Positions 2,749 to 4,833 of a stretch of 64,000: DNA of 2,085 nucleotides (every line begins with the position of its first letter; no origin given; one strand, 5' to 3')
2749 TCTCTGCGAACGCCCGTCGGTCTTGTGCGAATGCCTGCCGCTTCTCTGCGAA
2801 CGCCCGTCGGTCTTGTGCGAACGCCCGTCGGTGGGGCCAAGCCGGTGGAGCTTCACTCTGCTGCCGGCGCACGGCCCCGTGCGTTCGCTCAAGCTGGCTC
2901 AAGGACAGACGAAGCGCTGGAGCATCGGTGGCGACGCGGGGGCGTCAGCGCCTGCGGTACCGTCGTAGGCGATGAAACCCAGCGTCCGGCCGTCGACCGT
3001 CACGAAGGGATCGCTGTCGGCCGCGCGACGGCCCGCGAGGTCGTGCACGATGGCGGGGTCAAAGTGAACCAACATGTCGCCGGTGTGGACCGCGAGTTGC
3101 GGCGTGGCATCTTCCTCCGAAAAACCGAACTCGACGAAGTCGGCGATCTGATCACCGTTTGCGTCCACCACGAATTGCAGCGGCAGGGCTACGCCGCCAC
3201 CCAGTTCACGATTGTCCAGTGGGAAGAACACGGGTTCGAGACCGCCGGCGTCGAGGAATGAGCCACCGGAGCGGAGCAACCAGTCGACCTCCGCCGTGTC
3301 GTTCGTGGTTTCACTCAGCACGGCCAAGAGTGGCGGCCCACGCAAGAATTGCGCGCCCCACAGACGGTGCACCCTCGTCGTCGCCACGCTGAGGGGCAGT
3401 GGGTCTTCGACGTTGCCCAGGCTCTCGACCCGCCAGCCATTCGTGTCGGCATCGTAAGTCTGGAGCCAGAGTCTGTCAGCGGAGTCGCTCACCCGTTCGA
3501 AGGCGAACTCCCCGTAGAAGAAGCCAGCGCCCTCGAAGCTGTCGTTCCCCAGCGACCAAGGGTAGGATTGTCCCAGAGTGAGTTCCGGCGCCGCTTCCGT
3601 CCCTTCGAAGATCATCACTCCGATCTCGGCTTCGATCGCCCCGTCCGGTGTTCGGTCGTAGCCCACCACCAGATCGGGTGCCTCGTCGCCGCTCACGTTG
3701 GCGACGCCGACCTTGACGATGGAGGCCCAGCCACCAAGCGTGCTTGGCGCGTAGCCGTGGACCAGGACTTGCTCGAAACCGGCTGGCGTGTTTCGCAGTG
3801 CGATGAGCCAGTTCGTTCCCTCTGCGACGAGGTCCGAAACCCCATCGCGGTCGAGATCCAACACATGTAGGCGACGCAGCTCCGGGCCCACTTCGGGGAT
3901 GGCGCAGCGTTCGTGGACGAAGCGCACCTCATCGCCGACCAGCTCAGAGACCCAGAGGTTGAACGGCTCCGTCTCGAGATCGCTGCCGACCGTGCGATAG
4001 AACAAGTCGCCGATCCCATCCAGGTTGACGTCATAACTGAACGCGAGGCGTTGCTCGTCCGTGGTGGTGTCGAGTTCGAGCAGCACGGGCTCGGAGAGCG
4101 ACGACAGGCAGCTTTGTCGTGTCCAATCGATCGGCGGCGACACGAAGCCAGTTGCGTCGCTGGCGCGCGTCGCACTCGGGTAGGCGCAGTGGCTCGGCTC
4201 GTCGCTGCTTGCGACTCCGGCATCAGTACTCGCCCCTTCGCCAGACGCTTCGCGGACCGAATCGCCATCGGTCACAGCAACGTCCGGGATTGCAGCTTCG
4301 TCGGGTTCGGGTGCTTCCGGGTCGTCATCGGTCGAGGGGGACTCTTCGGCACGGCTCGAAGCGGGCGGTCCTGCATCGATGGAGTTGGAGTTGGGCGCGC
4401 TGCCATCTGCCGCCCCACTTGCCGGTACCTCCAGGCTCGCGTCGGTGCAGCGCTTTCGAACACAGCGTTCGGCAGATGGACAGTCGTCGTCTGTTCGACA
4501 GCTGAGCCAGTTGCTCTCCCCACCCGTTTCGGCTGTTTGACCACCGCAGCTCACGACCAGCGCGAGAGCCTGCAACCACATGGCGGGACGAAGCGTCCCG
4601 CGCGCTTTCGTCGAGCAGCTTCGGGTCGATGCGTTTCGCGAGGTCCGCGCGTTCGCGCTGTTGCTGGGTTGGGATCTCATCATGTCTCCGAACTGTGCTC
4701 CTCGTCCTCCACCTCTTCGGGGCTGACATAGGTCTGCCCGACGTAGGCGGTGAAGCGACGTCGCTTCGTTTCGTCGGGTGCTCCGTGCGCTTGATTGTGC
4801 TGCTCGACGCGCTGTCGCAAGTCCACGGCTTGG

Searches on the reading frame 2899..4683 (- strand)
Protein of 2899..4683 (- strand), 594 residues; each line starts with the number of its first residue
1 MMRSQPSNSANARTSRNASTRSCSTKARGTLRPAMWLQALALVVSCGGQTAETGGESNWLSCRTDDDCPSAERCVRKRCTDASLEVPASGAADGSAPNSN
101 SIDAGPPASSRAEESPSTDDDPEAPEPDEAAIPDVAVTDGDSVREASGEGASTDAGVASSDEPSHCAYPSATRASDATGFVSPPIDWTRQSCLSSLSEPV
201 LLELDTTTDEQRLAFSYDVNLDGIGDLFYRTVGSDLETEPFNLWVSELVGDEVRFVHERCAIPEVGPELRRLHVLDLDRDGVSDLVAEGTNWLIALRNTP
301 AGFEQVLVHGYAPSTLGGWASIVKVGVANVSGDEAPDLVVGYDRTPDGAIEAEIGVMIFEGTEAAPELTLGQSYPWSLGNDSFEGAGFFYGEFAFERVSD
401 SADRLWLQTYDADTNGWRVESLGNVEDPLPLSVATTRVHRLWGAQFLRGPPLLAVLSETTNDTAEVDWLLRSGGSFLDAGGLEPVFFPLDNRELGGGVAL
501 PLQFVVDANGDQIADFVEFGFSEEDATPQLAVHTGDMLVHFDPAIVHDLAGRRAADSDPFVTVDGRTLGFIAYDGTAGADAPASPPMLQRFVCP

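Call 9: search_protein_families(library=ncbifam, proteins=[window:2899-4683:-], max_evalue=0.1)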
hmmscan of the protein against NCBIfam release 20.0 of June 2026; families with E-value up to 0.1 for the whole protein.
window:2899-4683:- (594 aa): 0 families

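Call 52: search_protein_families(library=padloc, proteins=[window:2899-4683:-], max_evalue=0.01)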
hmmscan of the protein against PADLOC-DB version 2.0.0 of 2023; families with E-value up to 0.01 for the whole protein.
window:2899-4683:- (594 aa): 0 families

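Call 53: search_protein_families(library=phrogs, proteins=[window:2899-4683:-], max_evalue=0.01)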
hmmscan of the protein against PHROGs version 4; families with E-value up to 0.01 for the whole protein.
window:2899-4683:- (594 aa): 0 families
